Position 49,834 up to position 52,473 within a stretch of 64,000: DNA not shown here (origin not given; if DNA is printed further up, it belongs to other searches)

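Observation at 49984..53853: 1289-aa STAND-like P-loop NTPase with an unassigned N-terminal domain and a hyper-repetitive C-terminus, inside an inserted island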

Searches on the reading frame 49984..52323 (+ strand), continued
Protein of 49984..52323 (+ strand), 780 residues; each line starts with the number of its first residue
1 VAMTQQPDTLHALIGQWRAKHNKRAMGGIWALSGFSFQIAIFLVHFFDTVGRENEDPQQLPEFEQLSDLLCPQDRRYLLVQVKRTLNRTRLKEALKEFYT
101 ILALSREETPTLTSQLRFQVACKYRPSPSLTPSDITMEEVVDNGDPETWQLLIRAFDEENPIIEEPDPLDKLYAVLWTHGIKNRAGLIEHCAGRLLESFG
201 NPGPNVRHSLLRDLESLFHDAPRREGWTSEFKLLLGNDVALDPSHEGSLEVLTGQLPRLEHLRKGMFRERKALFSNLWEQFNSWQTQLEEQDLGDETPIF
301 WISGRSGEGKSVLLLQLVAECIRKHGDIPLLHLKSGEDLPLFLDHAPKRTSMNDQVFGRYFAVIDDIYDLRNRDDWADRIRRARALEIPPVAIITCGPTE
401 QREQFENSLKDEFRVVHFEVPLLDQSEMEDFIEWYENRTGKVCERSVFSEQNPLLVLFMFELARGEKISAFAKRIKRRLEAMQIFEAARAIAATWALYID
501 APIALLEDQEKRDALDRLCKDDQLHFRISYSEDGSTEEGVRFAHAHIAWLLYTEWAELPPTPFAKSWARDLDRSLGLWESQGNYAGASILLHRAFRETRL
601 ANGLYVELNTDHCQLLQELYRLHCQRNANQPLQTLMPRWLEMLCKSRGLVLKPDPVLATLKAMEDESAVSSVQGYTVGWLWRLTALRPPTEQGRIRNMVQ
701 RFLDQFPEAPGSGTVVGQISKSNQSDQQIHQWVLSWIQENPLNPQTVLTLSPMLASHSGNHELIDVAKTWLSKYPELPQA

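Call 55: list_cluster_members(proteins=[P0001, P0027, P0045, P0046, P0052, P0026, P0020, P0064, P0070])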
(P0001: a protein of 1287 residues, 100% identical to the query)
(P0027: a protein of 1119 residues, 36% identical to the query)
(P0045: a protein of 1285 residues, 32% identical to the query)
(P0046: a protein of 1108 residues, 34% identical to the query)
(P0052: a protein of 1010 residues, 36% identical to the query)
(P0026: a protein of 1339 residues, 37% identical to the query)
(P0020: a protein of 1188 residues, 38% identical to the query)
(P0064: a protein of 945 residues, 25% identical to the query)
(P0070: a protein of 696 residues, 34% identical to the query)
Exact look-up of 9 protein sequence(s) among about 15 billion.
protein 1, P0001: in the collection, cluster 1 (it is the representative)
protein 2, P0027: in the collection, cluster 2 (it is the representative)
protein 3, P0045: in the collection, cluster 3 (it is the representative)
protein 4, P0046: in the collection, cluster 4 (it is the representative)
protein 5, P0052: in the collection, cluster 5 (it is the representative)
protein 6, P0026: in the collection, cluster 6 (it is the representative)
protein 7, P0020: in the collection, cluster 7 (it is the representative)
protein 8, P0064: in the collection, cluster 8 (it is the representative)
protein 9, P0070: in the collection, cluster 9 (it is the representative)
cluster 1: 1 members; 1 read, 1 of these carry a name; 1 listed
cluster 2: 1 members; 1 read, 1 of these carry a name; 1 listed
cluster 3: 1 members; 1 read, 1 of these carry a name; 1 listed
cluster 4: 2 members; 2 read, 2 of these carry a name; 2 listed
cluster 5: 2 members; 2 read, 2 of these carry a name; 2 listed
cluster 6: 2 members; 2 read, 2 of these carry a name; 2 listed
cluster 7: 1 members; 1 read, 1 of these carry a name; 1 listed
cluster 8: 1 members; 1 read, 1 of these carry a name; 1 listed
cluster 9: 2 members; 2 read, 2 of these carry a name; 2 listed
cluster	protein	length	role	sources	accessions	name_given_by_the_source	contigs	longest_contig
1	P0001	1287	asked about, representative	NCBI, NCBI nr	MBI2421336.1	MAG: hypothetical protein HYV27_00805 [Candidatus Hydrogenedentes bacterium] | hypothetical protein [Candidatus Hydrogenedentota bacterium]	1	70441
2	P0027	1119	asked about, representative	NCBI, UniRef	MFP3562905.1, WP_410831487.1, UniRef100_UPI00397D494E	hypothetical protein [Paraburkholderia sp. SIMBA_030] | hypothetical protein n=1 Tax=Paraburkholderia sp. SIMBA_030 TaxID=3085773 ...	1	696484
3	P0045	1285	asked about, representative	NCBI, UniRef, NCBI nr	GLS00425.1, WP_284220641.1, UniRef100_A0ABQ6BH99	hypothetical protein GCM10007859_04310 [Brevundimonas denitrificans] | ATP-binding protein n=1 Tax=Brevundimonas denitrificans TaxID=1443434 ... | hypothetical protein [Brevundimonas denitrificans]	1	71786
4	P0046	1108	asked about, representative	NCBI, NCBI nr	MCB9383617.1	MAG: hypothetical protein H6509_03310 [Bryobacterales bacterium] | hypothetical protein [Bryobacterales bacterium]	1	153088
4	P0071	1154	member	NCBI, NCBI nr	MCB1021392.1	MAG: hypothetical protein KDC27_15790 [Acidobacteria bacterium] | hypothetical protein [Acidobacteriota bacterium]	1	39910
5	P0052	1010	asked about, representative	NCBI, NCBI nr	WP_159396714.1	hypothetical protein [Sorangium cellulosum]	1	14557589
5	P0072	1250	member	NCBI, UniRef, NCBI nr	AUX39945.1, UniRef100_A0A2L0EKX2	uncharacterized protein SOCE26_013400 [Sorangium cellulosum] | Uncharacterized protein n=2 Tax=Sorangium cellulosum TaxID=56 RepID=A0A2L0EKX2_SORCE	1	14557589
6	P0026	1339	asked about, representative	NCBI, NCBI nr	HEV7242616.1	MAG TPA: hypothetical protein VGQ36_25530 [Thermoanaerobaculia bacterium] | hypothetical protein [Thermoanaerobaculia bacterium]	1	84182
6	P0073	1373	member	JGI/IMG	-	hypothetical protein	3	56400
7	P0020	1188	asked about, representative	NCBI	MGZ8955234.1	MAG: hypothetical protein ACXW0Q_11205 [Methylovulum sp.]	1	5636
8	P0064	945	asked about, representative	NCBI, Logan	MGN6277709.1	MAG: hypothetical protein ACTHM8_03180 [Sphingomonas sp.]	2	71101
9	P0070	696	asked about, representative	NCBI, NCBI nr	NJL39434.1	MAG: ATP-binding protein, partial [Leptolyngbyaceae cyanobacterium SM1_4_3] | ATP-binding protein [Leptolyngbyaceae cyanobacterium SM1_4_3]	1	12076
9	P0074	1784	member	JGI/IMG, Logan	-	hypothetical protein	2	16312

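Call 82: search_dna_similar(query=window:49984-52323:+, collection=plasmids, mode=protein, max_evalue=0.001, max_rows=15)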
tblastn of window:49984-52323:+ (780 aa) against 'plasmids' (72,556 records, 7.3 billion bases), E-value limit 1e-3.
Records with a match: 6; places in all: 6; records where one place covers at least 80% of the query: 1.
Best place of each record, by identity: <60% 6.
By first word of the organism name: Leptolyngbya 4; Agrobacterium 1; Enterobacter 1.
By predicted mobility (MOB-suite, as given by PLSDB): non-mobilizable 5; conjugative 1.
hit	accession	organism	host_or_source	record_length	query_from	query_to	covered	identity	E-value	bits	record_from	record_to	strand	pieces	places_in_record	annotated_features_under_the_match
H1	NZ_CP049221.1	Agrobacterium tumefaciens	Clematis,cell culture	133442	9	767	97%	24.9%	5e-37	158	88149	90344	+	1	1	hypothetical protein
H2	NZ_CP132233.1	Enterobacter hormaechei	mixed culture,soil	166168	3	552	71%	24.7%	3e-27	127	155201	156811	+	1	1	S1 RNA-binding domain-containing protein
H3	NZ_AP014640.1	Leptolyngbya boryana IAM M-101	-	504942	17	124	14%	35.9%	6e-6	58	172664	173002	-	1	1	ATP-binding protein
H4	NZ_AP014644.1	Leptolyngbya boryana dg5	-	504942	17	124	14%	35.9%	6e-6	58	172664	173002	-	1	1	ATP-binding protein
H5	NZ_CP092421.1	Leptolyngbya boryana IU 594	-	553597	17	124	14%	35.9%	6e-6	58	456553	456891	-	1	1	ATP-binding protein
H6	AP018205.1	Leptolyngbya boryana NIES-2135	-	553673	17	124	14%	35.9%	6e-6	58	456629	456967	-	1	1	hypothetical protein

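Call 83: search_dna_similar(query=window:49984-52323:+, collection=phages, mode=protein, max_evalue=0.001, max_rows=10)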
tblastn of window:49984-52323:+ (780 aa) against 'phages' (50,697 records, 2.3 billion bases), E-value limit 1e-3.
No match.

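Call 85: get_annotated_region(hit=H2, flank=8000)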
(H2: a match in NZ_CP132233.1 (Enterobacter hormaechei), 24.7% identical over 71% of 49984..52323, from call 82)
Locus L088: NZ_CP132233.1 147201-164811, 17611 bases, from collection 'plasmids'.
description: Enterobacter hormaechei strain RSY19 plasmid unnamed1, complete sequence
organism: Enterobacter hormaechei (NCBI taxid 158836)
taxonomy: Bacteria; Pseudomonadota; Gammaproteobacteria; Enterobacterales; Enterobacteriaceae; Enterobacter; Enterobacter hormaechei
host: -; source: mixed culture,soil; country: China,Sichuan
typing (MOB-suite, as given by PLSDB): non-mobilizable
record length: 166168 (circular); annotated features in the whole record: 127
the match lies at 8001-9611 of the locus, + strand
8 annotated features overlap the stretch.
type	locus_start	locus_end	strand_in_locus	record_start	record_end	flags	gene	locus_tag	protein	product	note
CDS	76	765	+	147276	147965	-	-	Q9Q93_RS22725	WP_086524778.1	type II CAAX endopeptidase family protein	GO:0071586 - CAAX-box protein processing [Evidence IEA]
CDS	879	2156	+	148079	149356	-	-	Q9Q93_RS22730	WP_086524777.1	HlyD family secretion protein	-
CDS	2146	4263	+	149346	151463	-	-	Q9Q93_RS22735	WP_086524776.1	peptidase domain-containing ABC transporter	-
CDS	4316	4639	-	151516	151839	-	-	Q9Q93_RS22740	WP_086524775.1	colicin V family bacteriocin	-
CDS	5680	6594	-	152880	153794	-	-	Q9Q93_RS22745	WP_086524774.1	nucleotidyl transferase AbiEii/AbiGii toxin family protein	-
CDS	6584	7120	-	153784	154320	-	-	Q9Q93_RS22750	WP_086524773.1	hypothetical protein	-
CDS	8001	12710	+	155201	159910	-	-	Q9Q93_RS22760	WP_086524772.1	S1 RNA-binding domain-containing protein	-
CDS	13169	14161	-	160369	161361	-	-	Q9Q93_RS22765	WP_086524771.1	tyrosine-type recombinase/integrase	GO:0015074 - DNA integration [Evidence IEA]; GO:0006310 - DNA recombination [Evidence IEA]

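Call 87: get_annotated_region(hit=H1, flank=8000)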
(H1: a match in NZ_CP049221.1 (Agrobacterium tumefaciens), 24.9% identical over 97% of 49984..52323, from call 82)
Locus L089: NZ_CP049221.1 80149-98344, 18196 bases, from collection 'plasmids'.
description: Agrobacterium tumefaciens strain Q15/94 plasmid pQ15_94_4, complete sequence
organism: Agrobacterium tumefaciens (NCBI taxid 358)
taxonomy: Bacteria; Pseudomonadota; Alphaproteobacteria; Hyphomicrobiales; Rhizobiaceae; Agrobacterium; Agrobacterium tumefaciens
host: -; source: Clematis,cell culture; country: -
typing (MOB-suite, as given by PLSDB): conjugative; replicon rep_cluster_141; relaxase MOBQ; mating-pair formation MPF_T
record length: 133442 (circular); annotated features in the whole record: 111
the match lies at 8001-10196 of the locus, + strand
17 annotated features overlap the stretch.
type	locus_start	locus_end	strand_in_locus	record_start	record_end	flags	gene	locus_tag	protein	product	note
CDS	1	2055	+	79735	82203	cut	-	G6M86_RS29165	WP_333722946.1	conjugal transfer protein TrbE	-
CDS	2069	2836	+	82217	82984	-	trbJ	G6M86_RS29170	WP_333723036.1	P-type conjugative transfer protein TrbJ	GO:0009291 - unidirectional conjugation [Evidence IEA]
CDS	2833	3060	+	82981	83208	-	trbK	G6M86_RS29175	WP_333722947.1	entry exclusion protein TrbK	GO:0009292 - horizontal gene transfer [Evidence IEA]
CDS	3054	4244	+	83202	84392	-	trbL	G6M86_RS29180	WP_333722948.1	P-type conjugative transfer protein TrbL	GO:0009291 - unidirectional conjugation [Evidence IEA]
CDS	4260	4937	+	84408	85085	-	-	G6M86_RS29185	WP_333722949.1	conjugal transfer protein TrbF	-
CDS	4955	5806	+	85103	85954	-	trbG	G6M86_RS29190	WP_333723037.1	P-type conjugative transfer protein TrbG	GO:0009291 - unidirectional conjugation [Evidence IEA]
CDS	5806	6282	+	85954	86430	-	trbH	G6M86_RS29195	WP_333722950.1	conjugal transfer protein TrbH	-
CDS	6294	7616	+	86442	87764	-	trbI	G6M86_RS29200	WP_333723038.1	IncP-type conjugal transfer protein TrbI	-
CDS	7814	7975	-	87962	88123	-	-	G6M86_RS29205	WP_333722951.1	hypothetical protein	-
CDS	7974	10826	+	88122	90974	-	-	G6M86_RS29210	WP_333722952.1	hypothetical protein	-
CDS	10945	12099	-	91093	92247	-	-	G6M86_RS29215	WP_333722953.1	ROK family transcriptional regulator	GO:0006355 - regulation of DNA-templated transcription [Evidence IEA]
CDS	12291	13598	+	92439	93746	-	-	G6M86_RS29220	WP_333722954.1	extracellular solute-binding protein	-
CDS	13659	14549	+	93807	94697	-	-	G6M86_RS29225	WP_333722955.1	sugar ABC transporter permease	-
CDS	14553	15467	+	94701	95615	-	-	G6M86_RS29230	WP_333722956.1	ABC transporter permease subunit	GO:0055085 - transmembrane transport [Evidence IEA]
CDS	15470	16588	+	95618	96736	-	ugpC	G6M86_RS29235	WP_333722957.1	sn-glycerol-3-phosphate ABC transporter ATP-binding protein UgpC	-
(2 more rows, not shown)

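Call 97: find_encoding_contigs(protein=P0019, flank=8000, max_places=1)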
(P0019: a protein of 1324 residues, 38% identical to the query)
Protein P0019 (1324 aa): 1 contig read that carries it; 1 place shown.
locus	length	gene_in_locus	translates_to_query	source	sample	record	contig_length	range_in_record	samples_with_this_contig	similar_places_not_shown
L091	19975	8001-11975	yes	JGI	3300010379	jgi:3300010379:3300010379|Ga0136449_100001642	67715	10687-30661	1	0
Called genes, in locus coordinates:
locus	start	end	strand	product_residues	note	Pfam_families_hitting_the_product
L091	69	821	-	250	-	PF04008:Adenosine_kin (weak)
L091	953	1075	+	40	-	-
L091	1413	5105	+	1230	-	PF00069:Pkinase, PF07714:PK_Tyr_Ser-Thr, PF00515:TPR_1 (faint), PF07719:TPR_2 (faint), PF10952:DUF2753 (faint), PF13431:TPR_17 (faint), PF13424:TPR_12 (weak), PF13374:TPR_10 (weak), +5 more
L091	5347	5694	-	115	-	-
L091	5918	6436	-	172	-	-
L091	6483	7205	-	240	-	PF00106:adh_short, PF13561:adh_short_C2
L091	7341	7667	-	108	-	-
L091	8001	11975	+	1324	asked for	PF01563:Alpha_E3_glycop (faint)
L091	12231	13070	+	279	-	PF00578:AhpC-TSA (faint)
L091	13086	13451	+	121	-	-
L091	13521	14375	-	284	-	PF04072:LCM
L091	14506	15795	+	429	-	-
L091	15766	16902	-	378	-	PF00633:HHH (faint), PF14520:HHH_5, PF02481:DNA_processg_A, PF18306:LDcluster4 (weak), PF17782:WHD_DprA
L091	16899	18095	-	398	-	PF00465:Fe-ADH, PF13685:Fe-ADH_2, PF01761:DHQ_synthase, PF24621:DHQS_C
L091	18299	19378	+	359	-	PF02163:Peptidase_M50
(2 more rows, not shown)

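Call 98: find_encoding_contigs(protein=P0042, flank=8000, max_places=1)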
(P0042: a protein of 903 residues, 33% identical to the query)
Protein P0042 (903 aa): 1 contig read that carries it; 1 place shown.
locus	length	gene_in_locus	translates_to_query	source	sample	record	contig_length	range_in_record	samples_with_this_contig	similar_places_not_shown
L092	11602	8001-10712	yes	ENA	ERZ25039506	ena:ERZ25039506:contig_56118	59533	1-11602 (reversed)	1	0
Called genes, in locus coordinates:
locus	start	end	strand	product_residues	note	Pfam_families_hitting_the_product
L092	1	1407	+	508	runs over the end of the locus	PF07364:DUF1485, PF07171:MlrC_C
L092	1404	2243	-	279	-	PF06452:CBM9_1 (faint)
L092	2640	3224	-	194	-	PF00756:Esterase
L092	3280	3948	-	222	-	PF05175:MTS (weak), PF13489:Methyltransf_23, PF03848:TehB, PF13847:Methyltransf_31, PF08241:Methyltransf_11, PF08242:Methyltransf_12, PF13649:Methyltransf_25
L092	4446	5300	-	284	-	-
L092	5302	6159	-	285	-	PF02195:ParB_N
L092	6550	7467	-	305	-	PF02086:MethyltransfD12 (faint)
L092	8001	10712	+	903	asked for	PF25199:nSTAND_NTPase5 (faint)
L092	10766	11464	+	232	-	-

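Call 99: find_encoding_contigs(protein=P0064, flank=8000, max_places=1)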
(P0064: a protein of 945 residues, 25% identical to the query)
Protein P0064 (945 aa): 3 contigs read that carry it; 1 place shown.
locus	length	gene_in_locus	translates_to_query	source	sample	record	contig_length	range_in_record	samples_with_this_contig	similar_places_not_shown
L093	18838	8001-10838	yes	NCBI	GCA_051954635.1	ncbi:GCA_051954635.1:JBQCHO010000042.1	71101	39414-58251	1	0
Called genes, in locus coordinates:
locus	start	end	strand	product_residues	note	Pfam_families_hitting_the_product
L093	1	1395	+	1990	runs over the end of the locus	PF13195:DUF4011, PF13086:AAA_11 (weak), PF13245:AAA_19 (faint), PF13604:AAA_30 (faint), PF13086:AAA_11, PF13087:AAA_12, PF18741:MTES_1575, PF11784:DUF3320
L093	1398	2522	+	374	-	PF00149:Metallophos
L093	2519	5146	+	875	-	PF00261:Tropomyosin (weak), PF13558:SbcC_Walker_B (faint)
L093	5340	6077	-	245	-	-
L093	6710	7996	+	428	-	-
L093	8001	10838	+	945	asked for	-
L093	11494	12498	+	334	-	-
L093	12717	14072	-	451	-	PF00034:Cytochrom_C, PF13442:Cytochrome_CBB3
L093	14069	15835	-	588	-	PF00732:GMC_oxred_N (weak), PF05199:GMC_oxred_C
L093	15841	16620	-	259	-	PF13618:Gluconate_2-dh3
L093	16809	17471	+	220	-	PF14537:Cytochrom_c3_2 (faint), PF14522:Cytochrome_C7 (weak)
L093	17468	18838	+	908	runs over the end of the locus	PF01568:Molydop_binding, PF13183:Fer4_8 (faint), PF12838:Fer4_7 (weak), PF13247:Fer4_11 (faint)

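Call 100: find_encoding_contigs(protein=P0061, flank=8000, max_places=1)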
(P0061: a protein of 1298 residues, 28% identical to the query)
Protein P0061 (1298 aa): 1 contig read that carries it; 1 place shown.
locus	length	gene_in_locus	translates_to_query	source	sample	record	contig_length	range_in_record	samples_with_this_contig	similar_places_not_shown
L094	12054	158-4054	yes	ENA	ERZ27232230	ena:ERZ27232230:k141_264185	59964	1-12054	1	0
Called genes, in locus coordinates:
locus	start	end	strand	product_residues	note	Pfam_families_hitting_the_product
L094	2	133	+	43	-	?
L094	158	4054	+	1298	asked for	PF25199:nSTAND_NTPase5, PF00575:S1 (weak)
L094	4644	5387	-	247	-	-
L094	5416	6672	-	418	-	PF00109:ketoacyl-synt, PF02801:Ketoacyl-synt_C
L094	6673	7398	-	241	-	PF00106:adh_short, PF08659:KR, PF13561:adh_short_C2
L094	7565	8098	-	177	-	PF22817:ApeP-like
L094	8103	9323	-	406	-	PF00109:ketoacyl-synt, PF00108:Thiolase_N (faint), PF02801:Ketoacyl-synt_C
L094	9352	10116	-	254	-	PF11659:DUF3261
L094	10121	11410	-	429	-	PF00070:Pyr_redox (faint), PF01266:DAO (faint), PF01494:FAD_binding_3, PF03486:HI0933_like (faint), PF04820:Trp_halogenase, PF12831:FAD_oxidored, PF13450:NAD_binding_8 (weak), PF04820:Trp_halogenase, +1 more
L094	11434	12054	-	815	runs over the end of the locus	PF03176:MMPL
